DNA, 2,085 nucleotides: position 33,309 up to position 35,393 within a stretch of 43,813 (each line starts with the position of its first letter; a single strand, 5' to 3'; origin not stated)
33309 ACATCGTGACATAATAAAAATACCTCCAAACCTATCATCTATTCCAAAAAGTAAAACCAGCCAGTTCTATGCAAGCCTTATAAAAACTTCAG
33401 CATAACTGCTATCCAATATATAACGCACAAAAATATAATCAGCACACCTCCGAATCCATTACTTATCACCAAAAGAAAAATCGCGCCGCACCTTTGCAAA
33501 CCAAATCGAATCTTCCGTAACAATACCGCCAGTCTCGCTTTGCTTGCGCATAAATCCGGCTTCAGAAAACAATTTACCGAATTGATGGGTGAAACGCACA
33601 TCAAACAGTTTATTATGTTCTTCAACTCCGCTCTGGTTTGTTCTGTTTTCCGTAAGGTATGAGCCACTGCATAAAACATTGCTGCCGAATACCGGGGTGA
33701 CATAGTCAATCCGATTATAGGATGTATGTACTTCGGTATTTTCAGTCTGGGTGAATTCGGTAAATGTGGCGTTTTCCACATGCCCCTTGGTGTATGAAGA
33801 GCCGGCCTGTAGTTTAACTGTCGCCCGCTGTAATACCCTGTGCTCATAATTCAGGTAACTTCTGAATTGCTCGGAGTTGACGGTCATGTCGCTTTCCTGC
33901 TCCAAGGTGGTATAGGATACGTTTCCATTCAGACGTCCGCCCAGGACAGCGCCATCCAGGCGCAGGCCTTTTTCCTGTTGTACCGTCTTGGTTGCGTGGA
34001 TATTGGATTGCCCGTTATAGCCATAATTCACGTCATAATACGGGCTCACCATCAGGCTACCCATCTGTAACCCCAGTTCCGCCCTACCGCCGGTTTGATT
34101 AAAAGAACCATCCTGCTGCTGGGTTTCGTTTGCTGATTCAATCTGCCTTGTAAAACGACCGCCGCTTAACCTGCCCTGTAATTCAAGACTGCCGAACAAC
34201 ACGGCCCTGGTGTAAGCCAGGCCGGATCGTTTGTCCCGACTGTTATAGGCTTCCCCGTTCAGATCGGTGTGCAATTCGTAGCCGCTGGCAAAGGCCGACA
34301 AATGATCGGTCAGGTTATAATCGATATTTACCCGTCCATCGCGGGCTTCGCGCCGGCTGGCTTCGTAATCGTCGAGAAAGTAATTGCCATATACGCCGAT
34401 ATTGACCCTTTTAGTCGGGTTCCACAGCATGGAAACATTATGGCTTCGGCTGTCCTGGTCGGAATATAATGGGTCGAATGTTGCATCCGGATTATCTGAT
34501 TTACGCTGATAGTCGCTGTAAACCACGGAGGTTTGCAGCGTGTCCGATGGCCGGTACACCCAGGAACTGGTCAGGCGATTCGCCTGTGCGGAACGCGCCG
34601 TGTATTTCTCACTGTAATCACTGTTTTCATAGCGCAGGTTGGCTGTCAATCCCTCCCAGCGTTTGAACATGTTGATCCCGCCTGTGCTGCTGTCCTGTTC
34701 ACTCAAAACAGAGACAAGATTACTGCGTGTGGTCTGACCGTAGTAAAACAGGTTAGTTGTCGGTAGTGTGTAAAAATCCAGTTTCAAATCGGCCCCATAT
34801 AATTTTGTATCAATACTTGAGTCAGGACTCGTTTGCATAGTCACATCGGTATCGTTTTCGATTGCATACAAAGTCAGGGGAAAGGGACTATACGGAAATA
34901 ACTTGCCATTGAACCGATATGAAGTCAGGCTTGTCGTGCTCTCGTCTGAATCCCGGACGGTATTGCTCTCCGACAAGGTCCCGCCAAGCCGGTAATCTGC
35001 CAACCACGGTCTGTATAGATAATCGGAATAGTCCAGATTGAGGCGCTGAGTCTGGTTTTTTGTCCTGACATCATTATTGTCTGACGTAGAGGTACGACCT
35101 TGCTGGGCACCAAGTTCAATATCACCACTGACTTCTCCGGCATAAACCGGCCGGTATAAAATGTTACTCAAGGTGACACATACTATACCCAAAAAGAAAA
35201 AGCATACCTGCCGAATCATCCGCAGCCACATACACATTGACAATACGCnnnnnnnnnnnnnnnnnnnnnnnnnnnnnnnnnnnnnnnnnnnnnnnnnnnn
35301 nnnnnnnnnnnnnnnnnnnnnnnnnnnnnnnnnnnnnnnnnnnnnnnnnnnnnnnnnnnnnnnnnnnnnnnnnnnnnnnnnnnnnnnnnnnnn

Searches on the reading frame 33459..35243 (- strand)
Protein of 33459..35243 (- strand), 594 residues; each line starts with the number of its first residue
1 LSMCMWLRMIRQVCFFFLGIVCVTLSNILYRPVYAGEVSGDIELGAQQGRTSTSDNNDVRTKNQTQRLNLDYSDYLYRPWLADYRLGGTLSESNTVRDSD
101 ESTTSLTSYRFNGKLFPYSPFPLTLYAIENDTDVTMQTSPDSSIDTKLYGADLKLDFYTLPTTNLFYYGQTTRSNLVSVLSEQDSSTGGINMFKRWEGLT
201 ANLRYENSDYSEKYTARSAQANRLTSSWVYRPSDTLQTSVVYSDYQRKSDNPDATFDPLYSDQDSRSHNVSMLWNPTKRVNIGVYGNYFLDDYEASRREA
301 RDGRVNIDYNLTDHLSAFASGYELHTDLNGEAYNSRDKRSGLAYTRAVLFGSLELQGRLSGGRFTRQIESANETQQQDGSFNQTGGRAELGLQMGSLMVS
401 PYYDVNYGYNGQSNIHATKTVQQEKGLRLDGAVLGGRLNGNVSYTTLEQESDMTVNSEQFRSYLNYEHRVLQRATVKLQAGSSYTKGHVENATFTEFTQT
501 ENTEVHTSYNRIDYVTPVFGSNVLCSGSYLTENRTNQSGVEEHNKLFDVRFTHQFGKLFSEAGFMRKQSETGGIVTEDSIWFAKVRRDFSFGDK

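Call 3: search_protein_families(library=pfam, proteins=[window:33459-35243:-], max_evalue=0.01)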
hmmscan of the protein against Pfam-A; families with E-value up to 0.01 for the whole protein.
window:33459-35243:- (594 aa): 0 families

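Call 22: find_homologous_proteins(query=window:33459-35243:-, max_evalue=0.001)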
Query window:33459-35243:- (594 aa): 6 proteins with E <= 0.001 among 8000 candidates.
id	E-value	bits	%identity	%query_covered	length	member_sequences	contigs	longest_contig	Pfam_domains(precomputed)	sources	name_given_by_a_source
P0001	0.0e+0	1341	100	100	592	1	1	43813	-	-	-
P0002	8.8e-272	921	67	100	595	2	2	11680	-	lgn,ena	-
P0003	7.4e-266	902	69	97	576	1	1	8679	-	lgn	-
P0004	1.0e-263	894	66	100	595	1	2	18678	-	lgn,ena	-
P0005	1.7e-178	613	68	68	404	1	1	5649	-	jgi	jgi:hypothetical protein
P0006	1.1e-131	459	41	96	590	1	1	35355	-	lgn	-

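Call 27: find_homologous_proteins(query=A1, max_evalue=0.001)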
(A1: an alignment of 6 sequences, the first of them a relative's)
Query A1 (6 sequences) (592 aa, profile of the alignment): 8 proteins with E <= 0.001 among 8000 candidates.
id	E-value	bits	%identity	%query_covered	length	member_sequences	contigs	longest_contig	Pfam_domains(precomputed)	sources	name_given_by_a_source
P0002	0.0e+0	1079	67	100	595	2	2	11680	-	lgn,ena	-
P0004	0.0e+0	1069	65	100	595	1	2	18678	-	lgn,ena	-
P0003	0.0e+0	1064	69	97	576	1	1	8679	-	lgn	-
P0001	0.0e+0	1051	100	100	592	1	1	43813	-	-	-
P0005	4.4e-202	691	68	68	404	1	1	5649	-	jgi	jgi:hypothetical protein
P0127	4.7e-200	684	42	98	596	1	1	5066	PF11854.15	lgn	-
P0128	4.6e-195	668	42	94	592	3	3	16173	-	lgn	-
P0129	1.3e-182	627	41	95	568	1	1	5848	-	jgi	jgi:hypothetical protein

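Call 46: predict_structure(alignment_id=A2)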
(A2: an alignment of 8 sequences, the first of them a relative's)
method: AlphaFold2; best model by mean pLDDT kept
length: 592 residues; sequences in the alignment: 8
mean_pLDDT: 82.9   pTM: 0.59
mean pLDDT of the five models: 82.9, 81.6, 79.2, 77.4, 49.9
residues with pLDDT >= 90: 262; 70-90: 227; 50-70: 80; < 50: 23
segments of 3 or more residues with pLDDT < 50: 1-4, 22-32, 75-77, 590-592
pLDDT, mean of each block of 10 residues (from residue 1): 50 57 42 64 85 76 79 52 78 81 81 65 77 67 86 80 91 78 94 88 94 83 95 94 84 63 95 93 96 90 95 94 91 93 91 92 87 85 93 92 85 73 94 91 87 89 87 91 82 61 91 83 94 88 94 85 92 89 72 38
secondary structure, 60 per line:
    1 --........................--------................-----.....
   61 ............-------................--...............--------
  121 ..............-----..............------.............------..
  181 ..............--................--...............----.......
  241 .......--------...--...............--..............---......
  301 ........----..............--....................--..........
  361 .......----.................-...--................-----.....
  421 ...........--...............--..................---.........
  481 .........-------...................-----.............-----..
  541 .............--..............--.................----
elements in order: H3-26 E35-50 E56-72 E80-95 E98-112 E121-134 E140-153 E160-172 E179-194 E197-212 E215-229 E234-247 E261-275 E278-291 E295-308 E313-326 E329-348 E351-367 E372-388 E390-392 E395-410 E416-431 E434-448 E451-468 E472-489 E497-515 E521-533 E539-553 E556-569 E572-588

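Call 47: search_protein_representatives(alignment_id=A2)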
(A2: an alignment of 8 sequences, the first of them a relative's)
Query: 8 sequences, 589 profile positions. Proteins with E-value up to 0.001 (for the whole library): 85; up to 1e-10: 5; up to 1e-30: 3. The best 85 are listed.
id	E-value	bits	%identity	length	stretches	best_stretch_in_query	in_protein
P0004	0.0e+00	1025.6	-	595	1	1-587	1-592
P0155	5.8e-96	339.0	-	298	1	327-588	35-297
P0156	1.6e-38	149.3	-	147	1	9-126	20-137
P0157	2.5e-11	59.5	-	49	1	542-588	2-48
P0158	3.5e-11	59.0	-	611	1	10-203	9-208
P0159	8.0e-10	54.5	-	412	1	16-214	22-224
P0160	9.1e-10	54.3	-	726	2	32-201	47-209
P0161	2.0e-09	53.2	-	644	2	19-214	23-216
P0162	3.4e-09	52.5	-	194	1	32-200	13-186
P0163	4.4e-09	52.1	-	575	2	17-201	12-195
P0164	1.2e-08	50.7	-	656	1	30-168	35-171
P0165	2.0e-08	49.9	-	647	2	45-169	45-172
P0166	2.8e-08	49.4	-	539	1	32-219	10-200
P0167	2.9e-08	49.4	-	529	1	15-160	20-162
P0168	5.6e-08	48.4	-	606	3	35-206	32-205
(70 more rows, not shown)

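Call 50: fold_search(model_id=the predicted structure, library=pdb)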
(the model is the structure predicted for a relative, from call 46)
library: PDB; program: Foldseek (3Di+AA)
matches with E <= 10: 822; with E <= 0.001: 221
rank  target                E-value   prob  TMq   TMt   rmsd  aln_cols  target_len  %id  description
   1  6r2q_B                1.4e-09  1.00  0.45  0.42  15.6       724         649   10  Structure of the Mtr complex (released 2020-04-22)
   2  2hdi_A                1.5e-07  1.00  0.31  0.31  14.9       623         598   10  Crystal structure of the Colicin I receptor Cir from E.coli in complex with receptor binding domain of Colicin Ia. (released 2007-05-08)
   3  9rpr_A                1.9e-07  1.00  0.34  0.29  19.7       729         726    9  Cryo-EM structure of LptDEM complex containing Shigella flexneri LptE and endogenous E. coli LptD and LptM (released 2025-12-10)
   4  4q35_A                4.4e-07  1.00  0.30  0.25  22.6       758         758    9  Structure of a membrane protein (released 2014-06-25)
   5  9fz5_A                4.6e-07  1.00  0.36  0.30  19.2       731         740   10  Cryo-EM structure of LptDE-YedD complex from Escherichia Coli (released 2025-04-09)
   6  9ia5_A                6.4e-07  1.00  0.35  0.30  19.3       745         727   10  LpDEM from Escherichia coli (released 2025-12-10)
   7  8agd_A                6.4e-07  1.00  0.31  0.21  18.1      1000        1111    9  Full SDBC and SOD assembly (released 2023-04-12)
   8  9rps_A                1.3e-06  1.00  0.30  0.26  21.8       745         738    9  Cryo-EM structure of Shigella flexneri LptDE in complex with RTP45 superinfection exclusion protein from RTP bacteriop (released 2025-12-10)
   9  5nec_A                1.3e-06  1.00  0.28  0.27  21.6       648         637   11  Crystal structure of the siderophore receptor PiuD from Pseudomonas aeruginosa (released 2018-02-07)
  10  1kmp                  1.3e-06  1.00  0.27  0.25  17.0       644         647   10  Crystal structure of the Outer Membrane Transporter FecA Complexed with Ferric Citrate (released 2002-03-06)
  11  6i96                  1.3e-06  1.00  0.27  0.24  19.8       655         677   10  Structure of the ferrioxamine B transporter FoxA from Pseudomonas aeruginosa in complex with ferrioxamine B (released 2019-08-28)
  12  8ae1_A                1.7e-06  1.00  0.32  0.24  14.8      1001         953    8  Structure of trimeric SlpA outer membrane protein (released 2022-11-30)
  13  5fr8_A                2.1e-06  1.00  0.29  0.26  20.1       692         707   10  Crystal structure of the siderophore receptor PirA from Acinetobacter baumannii (released 2016-05-11)
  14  7zgx_A                2.2e-06  1.00  0.32  0.23  18.7      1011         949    9  S-layer Deinoxanthin Binding Complex, C1 symmetry (released 2022-07-13)
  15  8a60_A                2.2e-06  1.00  0.28  0.25  17.4       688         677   11  Crystal structure of FhuA in complex with the superinfection exclusion lipoprotein Llp (released 2022-10-05)
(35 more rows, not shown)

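Call 61: search_protein_families(library=pfam, proteins=[window:33459-35243:-, P0127, P0128, P0006], max_evalue=10)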
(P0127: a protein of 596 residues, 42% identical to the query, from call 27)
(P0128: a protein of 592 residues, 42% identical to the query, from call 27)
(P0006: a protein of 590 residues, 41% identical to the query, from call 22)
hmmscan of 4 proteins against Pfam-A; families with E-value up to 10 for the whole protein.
window:33459-35243:- (594 aa): 0 families

P0127 (596 aa): 1 family
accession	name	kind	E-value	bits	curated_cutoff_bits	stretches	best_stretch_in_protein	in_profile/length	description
PF11854.14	MtrB_PioB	-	5.7e-06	25.6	23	1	224-340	392-504/635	Putative outer membrane beta-barrel porin, MtrB/PioB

P0128 (592 aa): 0 families

P0006 (590 aa): 1 family
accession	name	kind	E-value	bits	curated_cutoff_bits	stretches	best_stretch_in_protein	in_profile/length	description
PF03895.21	YadA_anchor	-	0.16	12.5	22.7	1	356-389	27-60/60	YadA-like membrane anchor domain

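Call 71: find_encoding_contigs(protein=P0004, flank=10000, max_places=2)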
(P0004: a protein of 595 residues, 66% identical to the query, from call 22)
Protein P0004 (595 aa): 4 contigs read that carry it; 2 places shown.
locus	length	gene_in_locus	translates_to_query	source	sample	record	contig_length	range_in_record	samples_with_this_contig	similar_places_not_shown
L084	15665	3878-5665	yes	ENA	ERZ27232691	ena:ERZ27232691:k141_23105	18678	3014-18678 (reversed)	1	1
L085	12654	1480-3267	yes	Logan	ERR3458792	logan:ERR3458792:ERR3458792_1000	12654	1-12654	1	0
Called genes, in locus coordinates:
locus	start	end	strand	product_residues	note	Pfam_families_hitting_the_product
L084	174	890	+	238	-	PF02335:Cytochrom_C552 (faint), PF14522:Cytochrome_C7 (faint), PF14537:Cytochrom_c3_2 (faint), PF22113:Mtrc-MtrF_II-IV_dom (weak), PF09699:Paired_CXXCH_1 (weak)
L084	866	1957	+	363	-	PF25021:TEN_NHL (faint), PF01731:Arylesterase (faint), PF08450:SGL (faint), PF01436:NHL (weak), PF17170:DUF5128, PF01436:NHL (weak)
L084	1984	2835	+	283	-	PF14522:Cytochrome_C7 (faint), PF09699:Paired_CXXCH_1 (faint)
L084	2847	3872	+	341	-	PF13145:Rotamase_2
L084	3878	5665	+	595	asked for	-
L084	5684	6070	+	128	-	PF14522:Cytochrome_C7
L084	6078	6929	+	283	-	PF14522:Cytochrome_C7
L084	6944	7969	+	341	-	PF17170:DUF5128 (weak)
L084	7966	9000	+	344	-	PF01436:NHL (faint), PF25021:TEN_NHL (faint), PF08450:SGL (faint), PF01731:Arylesterase (faint), PF17170:DUF5128 (weak)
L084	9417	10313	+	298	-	PF12974:Phosphonate-bd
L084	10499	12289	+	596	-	PF00672:HAMP (weak), PF00989:PAS, PF13426:PAS_9 (weak), PF00512:HisKA, PF02518:HATPase_c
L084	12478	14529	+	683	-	PF03190:Thioredox_DsbH, PF13899:Thioredoxin_7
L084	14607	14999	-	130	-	PF20064:DUF6463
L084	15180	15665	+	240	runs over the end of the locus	PF00440:TetR_N, PF17931:TetR_C_23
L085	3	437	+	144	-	?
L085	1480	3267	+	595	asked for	-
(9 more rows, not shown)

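Call 72: find_encoding_contigs(protein=P0128, flank=10000, max_places=2)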
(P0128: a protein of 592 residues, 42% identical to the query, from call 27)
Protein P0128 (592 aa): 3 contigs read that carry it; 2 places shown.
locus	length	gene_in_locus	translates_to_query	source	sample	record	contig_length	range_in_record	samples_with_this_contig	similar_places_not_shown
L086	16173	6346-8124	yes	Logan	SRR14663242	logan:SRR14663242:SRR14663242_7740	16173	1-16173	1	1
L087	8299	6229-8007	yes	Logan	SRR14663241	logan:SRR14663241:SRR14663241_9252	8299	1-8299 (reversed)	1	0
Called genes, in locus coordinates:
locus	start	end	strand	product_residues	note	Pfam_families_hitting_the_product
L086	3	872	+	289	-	?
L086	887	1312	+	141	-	PF01152:Bac_globin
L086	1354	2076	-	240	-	PF13384:HTH_23 (faint), PF00027:cNMP_binding, PF13545:HTH_Crp_2, PF00325:Crp (weak)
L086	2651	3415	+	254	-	PF22113:Mtrc-MtrF_II-IV_dom (weak), PF14522:Cytochrome_C7 (faint), PF14537:Cytochrom_c3_2 (faint), PF09699:Paired_CXXCH_1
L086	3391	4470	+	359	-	PF25021:TEN_NHL (faint), PF01731:Arylesterase (faint), PF08450:SGL (faint), PF06739:SBBP (faint), PF01436:NHL, PF17170:DUF5128 (weak), PF01436:NHL (weak)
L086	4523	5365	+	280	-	PF14522:Cytochrome_C7 (faint), PF09699:Paired_CXXCH_1 (faint)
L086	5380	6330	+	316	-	PF13623:SurA_N_2 (faint), PF13624:SurA_N_3 (faint), PF13145:Rotamase_2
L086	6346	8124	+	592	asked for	-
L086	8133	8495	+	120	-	PF14522:Cytochrome_C7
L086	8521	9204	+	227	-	PF14522:Cytochrome_C7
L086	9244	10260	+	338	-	PF01436:NHL (faint), PF17170:DUF5128 (weak)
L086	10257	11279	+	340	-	PF08450:SGL (faint), PF25021:TEN_NHL (faint), PF17170:DUF5128 (weak), PF01436:NHL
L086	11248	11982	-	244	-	PF01578:Cytochrom_C_asm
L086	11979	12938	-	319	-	PF05140:ResB (faint)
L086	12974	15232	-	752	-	-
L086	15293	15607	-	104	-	PF13442:Cytochrome_CBB3, PF00034:Cytochrom_C (weak)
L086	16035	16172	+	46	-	?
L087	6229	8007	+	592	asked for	-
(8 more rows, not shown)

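Call 77: search_protein_families(library=ncbifam, proteins=[window:33459-35243:-], max_evalue=0.001)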
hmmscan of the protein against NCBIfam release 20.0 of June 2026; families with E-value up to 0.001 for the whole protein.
window:33459-35243:- (594 aa): 0 families
